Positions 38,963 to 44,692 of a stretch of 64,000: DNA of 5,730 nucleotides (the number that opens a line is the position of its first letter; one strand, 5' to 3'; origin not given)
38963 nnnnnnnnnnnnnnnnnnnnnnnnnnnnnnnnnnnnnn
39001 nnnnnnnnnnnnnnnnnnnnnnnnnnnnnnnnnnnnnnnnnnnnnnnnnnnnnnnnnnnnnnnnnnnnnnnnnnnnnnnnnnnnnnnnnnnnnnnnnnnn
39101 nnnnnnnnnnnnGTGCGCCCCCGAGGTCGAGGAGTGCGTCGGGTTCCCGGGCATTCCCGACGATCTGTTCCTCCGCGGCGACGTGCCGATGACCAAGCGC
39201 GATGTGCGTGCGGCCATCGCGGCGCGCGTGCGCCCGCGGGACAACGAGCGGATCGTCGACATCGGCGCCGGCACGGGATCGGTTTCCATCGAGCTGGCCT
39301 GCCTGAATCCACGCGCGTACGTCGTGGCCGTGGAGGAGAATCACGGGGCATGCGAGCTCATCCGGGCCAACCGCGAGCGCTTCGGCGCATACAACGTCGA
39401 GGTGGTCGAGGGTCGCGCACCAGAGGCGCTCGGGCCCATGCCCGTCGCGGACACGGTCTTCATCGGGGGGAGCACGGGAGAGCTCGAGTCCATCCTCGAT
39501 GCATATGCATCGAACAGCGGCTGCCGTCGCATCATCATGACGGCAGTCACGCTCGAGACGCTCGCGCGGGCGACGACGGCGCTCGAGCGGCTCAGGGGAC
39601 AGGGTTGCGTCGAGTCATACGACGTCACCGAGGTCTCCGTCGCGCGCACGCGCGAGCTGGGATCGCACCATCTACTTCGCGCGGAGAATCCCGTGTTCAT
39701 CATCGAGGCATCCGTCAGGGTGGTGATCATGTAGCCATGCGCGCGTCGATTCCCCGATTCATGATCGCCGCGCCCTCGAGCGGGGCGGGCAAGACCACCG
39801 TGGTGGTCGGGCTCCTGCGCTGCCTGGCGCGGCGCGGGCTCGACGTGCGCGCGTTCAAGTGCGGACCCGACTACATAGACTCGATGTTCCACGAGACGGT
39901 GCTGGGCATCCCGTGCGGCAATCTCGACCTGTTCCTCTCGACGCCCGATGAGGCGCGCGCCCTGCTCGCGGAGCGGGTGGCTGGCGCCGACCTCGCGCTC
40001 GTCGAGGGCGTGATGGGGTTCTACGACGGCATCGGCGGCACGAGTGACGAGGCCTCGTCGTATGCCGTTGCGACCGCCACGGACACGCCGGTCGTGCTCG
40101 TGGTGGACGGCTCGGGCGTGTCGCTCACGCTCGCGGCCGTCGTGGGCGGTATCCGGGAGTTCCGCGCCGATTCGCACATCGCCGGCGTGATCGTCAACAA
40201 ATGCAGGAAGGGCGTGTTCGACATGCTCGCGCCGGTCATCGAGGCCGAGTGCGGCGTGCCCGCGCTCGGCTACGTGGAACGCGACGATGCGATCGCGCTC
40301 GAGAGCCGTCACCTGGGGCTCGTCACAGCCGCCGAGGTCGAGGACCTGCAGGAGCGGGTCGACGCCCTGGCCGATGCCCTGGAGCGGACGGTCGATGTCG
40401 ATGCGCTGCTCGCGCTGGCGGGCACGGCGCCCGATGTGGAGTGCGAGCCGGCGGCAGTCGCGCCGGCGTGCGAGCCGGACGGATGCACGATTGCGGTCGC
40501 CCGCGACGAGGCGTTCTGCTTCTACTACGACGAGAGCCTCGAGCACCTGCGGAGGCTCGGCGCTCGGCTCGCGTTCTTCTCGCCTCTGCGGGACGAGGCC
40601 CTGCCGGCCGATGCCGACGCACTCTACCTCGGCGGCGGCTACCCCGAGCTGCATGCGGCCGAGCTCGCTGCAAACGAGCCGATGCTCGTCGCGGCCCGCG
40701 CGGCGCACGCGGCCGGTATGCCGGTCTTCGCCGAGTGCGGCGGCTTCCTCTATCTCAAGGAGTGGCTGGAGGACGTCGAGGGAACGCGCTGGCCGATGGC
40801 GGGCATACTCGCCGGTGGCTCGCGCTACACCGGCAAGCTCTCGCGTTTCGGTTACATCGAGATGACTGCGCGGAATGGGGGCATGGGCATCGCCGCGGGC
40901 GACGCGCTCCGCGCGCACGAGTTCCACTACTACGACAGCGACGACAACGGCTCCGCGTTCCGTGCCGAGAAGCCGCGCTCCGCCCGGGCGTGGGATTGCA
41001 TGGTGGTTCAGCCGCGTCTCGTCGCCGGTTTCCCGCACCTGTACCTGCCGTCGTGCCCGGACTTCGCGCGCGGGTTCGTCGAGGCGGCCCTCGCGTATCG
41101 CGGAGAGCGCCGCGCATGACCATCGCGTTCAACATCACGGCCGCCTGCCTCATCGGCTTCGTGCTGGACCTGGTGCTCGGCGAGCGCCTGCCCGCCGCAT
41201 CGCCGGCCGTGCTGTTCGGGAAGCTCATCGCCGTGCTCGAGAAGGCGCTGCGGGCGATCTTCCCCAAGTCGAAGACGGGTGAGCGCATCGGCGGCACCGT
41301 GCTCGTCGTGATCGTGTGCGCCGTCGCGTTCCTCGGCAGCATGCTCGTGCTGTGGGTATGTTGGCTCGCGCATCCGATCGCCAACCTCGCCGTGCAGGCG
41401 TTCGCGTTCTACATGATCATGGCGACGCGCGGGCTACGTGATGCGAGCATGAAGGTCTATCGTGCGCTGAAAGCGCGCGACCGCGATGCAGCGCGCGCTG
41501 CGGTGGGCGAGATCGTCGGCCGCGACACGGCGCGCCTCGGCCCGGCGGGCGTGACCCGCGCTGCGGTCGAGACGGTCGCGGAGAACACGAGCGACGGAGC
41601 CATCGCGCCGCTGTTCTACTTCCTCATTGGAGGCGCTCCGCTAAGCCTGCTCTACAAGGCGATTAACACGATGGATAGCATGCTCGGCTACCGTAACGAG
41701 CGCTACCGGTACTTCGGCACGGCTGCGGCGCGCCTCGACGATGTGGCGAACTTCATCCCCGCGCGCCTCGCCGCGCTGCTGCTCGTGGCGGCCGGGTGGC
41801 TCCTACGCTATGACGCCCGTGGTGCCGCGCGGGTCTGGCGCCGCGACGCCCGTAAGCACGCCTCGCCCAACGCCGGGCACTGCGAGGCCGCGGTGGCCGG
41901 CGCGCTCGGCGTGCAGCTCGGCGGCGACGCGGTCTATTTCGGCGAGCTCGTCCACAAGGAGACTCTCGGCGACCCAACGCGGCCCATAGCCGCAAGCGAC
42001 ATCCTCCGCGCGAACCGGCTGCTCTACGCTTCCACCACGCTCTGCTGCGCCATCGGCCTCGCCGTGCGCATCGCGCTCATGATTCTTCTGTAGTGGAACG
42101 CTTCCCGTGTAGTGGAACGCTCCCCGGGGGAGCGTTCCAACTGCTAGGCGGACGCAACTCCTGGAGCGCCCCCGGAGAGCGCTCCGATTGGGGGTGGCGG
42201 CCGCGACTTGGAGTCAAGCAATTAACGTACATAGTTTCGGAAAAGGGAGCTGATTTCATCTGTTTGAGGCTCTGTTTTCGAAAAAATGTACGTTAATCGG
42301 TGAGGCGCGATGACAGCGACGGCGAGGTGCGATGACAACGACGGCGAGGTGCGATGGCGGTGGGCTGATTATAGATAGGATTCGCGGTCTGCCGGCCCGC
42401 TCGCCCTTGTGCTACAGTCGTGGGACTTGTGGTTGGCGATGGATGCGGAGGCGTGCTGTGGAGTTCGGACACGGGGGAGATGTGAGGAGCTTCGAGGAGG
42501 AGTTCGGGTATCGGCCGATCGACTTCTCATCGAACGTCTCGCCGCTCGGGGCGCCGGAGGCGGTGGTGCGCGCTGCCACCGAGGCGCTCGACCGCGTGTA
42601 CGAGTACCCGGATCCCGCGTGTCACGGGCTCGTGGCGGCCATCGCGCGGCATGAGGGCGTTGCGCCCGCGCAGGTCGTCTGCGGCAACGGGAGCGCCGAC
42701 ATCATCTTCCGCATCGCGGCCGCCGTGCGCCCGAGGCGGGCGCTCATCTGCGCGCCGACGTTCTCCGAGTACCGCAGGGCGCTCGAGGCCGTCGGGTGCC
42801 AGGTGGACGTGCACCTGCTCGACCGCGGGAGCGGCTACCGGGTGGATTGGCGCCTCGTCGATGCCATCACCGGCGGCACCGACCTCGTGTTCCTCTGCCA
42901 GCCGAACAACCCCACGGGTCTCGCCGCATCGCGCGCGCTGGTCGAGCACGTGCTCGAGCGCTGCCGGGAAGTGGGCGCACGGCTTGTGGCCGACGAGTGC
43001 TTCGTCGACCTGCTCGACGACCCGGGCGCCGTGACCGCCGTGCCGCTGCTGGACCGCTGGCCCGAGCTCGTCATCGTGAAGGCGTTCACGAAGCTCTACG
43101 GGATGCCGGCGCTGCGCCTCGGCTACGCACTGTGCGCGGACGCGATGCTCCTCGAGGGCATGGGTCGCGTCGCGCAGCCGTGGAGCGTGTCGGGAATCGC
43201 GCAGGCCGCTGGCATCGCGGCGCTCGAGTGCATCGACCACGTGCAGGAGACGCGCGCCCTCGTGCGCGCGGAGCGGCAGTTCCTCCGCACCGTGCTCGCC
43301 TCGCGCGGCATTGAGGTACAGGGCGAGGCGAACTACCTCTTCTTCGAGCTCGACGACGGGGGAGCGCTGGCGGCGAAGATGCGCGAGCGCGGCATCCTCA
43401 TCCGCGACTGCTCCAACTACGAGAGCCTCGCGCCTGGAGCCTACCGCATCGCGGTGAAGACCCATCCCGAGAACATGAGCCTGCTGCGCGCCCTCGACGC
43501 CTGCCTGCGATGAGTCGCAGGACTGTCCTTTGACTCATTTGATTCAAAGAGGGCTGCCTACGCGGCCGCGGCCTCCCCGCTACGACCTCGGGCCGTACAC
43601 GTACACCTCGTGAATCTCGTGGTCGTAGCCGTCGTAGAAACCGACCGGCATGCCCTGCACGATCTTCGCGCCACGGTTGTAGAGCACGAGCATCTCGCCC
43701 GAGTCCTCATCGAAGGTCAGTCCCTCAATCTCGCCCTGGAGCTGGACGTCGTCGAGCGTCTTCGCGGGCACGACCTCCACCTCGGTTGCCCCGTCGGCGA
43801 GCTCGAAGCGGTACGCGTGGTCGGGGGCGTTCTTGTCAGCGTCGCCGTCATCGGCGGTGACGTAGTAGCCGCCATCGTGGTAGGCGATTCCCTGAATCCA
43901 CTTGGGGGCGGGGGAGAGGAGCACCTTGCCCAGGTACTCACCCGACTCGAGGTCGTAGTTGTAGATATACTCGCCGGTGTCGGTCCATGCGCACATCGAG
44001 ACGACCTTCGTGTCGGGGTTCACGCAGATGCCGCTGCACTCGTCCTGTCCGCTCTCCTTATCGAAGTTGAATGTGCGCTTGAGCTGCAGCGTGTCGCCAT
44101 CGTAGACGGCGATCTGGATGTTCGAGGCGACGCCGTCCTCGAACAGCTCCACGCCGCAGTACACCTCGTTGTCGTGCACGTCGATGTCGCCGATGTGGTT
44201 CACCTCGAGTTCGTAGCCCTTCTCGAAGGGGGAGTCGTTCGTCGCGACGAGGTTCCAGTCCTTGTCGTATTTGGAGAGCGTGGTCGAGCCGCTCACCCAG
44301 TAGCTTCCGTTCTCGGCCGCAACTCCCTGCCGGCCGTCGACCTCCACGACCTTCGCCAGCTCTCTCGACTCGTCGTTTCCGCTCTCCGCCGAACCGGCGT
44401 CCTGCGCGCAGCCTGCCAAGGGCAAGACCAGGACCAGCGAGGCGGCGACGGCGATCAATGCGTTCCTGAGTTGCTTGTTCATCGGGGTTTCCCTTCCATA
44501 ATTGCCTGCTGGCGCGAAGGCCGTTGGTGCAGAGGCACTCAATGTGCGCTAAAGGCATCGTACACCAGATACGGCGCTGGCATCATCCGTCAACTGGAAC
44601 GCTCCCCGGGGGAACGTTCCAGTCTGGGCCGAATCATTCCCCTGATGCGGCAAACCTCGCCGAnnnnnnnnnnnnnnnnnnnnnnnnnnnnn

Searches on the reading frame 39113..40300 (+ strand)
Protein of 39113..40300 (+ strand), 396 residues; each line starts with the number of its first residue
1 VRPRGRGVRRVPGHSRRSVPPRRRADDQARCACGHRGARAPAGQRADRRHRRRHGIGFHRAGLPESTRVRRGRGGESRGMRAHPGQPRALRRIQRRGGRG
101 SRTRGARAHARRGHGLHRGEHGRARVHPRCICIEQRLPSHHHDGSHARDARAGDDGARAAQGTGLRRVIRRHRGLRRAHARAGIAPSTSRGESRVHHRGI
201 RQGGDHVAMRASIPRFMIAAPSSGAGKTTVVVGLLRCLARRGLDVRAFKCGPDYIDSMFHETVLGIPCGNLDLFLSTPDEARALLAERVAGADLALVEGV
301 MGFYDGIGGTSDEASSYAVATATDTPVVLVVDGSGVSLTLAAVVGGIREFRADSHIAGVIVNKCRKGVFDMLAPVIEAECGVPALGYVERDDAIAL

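Call 13: search_protein_families(library=ncbifam, proteins=[window:39113-40300:+], max_evalue=0.01)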
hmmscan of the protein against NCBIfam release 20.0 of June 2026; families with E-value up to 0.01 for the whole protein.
window:39113-40300:+ (396 aa): 10 families
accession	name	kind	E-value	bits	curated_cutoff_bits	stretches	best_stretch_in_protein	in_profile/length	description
NF002204.1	PRK01077.1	equivalog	1.1e-61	209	254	1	214-396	2-184/420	cobyrinic acid a,c-diamide synthase CobB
NF053748.1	bifunc_CobBC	exception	6.9e-50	170.2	950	1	213-395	1-183/797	bifunctional hydrogenobyrinic acid a,c-diamide synthase/histidinol phosphate aminotransferase CobBC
TIGR00379.1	cobB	subfamily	8.9e-42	143.5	261.4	1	216-394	2-181/449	cobyrinic/hydrogenobyrinic acid a,c-diamide synthase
NF033195.1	F430_CfbB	exception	2.5e-40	138.7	560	1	215-395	1-181/451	Ni-sirohydrochlorin a,c-diamide synthase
NF010471.0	PRK13896.1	equivalog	8.4e-24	84.3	693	1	216-366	4-151/433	cobyrinic acid a,c-diamide synthase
NF001989.1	PRK00784.1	equivalog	2.6e-08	33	273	1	216-249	3-36/480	cobyric acid synthase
TIGR00313.1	cobQ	equivalog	6.3e-07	28.6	309.9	1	217-250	2-35/477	cobyric acid synthase CobQ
NF004921.0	PRK06278.1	equivalog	4.5e-05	22.5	354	1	209-337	235-366/482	cobyrinic acid a,c-diamide synthase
NF004167.0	PRK05632.1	equivalog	0.0031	16.1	418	0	216-249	5-38/708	phosphate acetyltransferase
TIGR01969.1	minD_arch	subfamily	0.0074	15.5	201.75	0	320-394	127-200/251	cell division ATPase MinD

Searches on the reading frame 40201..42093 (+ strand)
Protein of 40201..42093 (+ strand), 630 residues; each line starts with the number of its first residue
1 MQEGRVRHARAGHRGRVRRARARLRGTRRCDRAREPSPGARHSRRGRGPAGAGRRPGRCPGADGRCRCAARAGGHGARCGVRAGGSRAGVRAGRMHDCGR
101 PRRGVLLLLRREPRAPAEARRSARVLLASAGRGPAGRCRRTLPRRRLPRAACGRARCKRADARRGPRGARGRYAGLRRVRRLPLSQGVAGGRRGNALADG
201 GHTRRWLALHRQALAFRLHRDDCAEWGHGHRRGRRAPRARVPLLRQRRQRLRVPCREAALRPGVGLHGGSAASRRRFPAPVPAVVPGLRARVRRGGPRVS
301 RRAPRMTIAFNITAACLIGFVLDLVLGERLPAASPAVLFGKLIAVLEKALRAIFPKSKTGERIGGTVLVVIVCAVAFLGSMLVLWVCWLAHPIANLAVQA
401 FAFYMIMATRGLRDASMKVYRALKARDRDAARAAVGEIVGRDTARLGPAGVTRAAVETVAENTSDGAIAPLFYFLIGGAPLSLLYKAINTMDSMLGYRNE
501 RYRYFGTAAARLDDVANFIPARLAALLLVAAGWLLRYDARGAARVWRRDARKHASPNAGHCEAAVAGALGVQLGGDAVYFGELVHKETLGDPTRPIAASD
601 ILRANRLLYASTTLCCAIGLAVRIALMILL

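Call 10: search_protein_families(library=pfam, proteins=[window:40201-42093:+])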
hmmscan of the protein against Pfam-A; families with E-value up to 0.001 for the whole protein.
window:40201-42093:+ (630 aa): 1 family
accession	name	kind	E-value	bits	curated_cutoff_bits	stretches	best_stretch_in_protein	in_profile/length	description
PF03186.18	CobD_Cbib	-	9.9e-102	340.4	34.4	1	317-607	2-281/282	CobD/Cbib protein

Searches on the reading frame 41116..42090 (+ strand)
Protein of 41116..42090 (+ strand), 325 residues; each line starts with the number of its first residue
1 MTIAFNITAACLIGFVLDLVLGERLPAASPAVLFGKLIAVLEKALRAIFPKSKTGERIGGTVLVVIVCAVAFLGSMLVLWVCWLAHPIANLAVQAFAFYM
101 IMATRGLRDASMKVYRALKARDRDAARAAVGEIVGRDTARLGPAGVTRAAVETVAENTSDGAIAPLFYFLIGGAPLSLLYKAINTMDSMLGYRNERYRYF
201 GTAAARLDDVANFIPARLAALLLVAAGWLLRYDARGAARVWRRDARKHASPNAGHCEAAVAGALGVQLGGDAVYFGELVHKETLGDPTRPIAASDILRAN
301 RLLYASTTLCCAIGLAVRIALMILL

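Call 29: find_related_loci(query=window:41116-42090:+, collection=genome_contigs, flank=10000)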
Query seq(325 aa) (325 aa) in genome_contigs; peptide patterns used: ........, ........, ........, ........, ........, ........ (x = any residue, [..] = any of these).
600 stretches matched a pattern (row limit reached: there are more); 581 encode a relative of the query (tblastn E <= 1e-3); the best 80 are kept; 80 distinct loci.
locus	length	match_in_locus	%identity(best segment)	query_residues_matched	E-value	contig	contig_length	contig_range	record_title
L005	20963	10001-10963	54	4-324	1e-108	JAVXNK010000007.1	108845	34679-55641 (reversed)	MAG: Angelakisella sp. isolate CGS6M2-bin29 NODE_121_length_108845_cov_10.956411, whole genome shotgun sequence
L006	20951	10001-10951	57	6-317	3e-104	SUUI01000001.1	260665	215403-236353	MAG: Eggerthellaceae bacterium isolate SIG42 NODE_19_length_260665_cov_5.967297, whole genome shotgun sequence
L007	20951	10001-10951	54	5-324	7e-103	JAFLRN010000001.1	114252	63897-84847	MAG: Acetatifactor sp. isolate HAN002 Seq1, whole genome shotgun sequence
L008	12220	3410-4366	56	7-325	2e-101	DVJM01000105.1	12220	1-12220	MAG TPA_asm: Candidatus Caccousia stercoris isolate 6086 ChiHcec29__C144130_L12220_SRR6323567, whole genome shotgun sequ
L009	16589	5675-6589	54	12-313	1e-100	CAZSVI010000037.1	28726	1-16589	MAG TPA_asm: uncultured Oscillospiraceae bacterium isolate SRP241326_co3_320 genome assembly, contig: NODE_2327_length_2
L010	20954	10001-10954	53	6-323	6e-100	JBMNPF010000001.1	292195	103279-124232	MAG: Oscillospiraceae bacterium isolate SBF912SR2HQ0005 scaffold_61_c1, whole genome shotgun sequence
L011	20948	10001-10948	53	7-322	2e-99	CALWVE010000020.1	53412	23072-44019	MAG: uncultured Clostridia bacterium isolate E13__bin199 genome assembly, contig: E13__k127_668776, whole genome shotgun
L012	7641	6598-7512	54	9-317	2e-99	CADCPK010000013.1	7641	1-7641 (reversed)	MAG: uncultured Lachnospiraceae bacterium isolate RUG14852 genome assembly, contig: RUG14852_asm_13, whole genome shotgu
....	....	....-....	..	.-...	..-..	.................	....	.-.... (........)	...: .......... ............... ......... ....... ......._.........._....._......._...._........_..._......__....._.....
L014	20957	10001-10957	52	7-325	1e-98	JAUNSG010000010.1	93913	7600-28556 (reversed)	MAG: Eubacteriales bacterium isolate S4M_St_42 NODE_60_length_93913_cov_28.275778, whole genome shotgun sequence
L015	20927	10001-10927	57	10-318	2e-98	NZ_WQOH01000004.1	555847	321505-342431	Gemmiger formicilis strain MCC627 NODE_5_length_555887_cov_73.566521, whole genome shotgun sequence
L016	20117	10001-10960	54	4-323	2e-98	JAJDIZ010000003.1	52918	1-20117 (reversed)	Ruminococcaceae bacterium OttesenSCG-928-D13 AH-928-D13_NODE_3, whole genome shotgun sequence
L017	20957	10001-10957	50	2-317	1e-97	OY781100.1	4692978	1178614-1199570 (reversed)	MAG: Anaerovoracaceae bacterium isolate d0a44124-bd0d-43a8-b654-cc1806fddd19 genome assembly, chromosome: 1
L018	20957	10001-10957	51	7-325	2e-97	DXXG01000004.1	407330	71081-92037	MAG TPA_asm: Clostridiales bacterium isolate HRGM_Genome_3705 HRGM_Genome_3705_4, whole genome shotgun sequence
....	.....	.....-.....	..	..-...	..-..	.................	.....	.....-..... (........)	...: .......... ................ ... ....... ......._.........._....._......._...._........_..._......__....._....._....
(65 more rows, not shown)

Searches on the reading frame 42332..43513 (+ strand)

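Call 10: search_protein_families(library=pfam, proteins=[window:42332-43513:+])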
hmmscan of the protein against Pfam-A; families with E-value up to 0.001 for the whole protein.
window:42332-43513:+ (393 aa): 1 family
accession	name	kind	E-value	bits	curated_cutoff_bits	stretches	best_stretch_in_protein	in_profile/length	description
PF00155.27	Aminotran_1_2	-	1.5e-43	149.8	19.7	1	63-383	4-356/361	Aminotransferase class I and II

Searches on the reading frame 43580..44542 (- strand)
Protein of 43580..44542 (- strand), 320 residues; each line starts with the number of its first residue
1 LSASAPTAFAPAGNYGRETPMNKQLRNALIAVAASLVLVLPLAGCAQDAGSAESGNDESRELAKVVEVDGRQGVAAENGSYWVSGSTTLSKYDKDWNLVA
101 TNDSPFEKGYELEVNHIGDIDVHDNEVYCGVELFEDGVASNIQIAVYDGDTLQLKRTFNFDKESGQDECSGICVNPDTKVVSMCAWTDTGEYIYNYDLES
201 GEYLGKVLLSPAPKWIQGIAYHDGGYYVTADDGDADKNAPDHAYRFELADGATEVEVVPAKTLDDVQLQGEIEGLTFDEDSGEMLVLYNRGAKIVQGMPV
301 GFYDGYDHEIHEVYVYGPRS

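Call 32: search_protein_families(library=pfam, proteins=[window:43580-44542:-], max_evalue=0.01)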
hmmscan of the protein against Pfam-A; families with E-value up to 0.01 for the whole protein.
window:43580-44542:- (320 aa): 0 families

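Call 97: search_solved_structures(query=window:43580-44542:-, max_evalue=1)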
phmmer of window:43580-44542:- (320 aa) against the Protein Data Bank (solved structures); distinct sequences matched with E-value up to 1: 2.
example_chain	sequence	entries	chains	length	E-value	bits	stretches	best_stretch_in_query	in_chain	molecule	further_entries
1k38_A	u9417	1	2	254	0.75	12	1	52-107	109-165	Beta-lactamase OXA-2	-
6xj3_A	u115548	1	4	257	0.76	12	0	52-107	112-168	Beta-lactamase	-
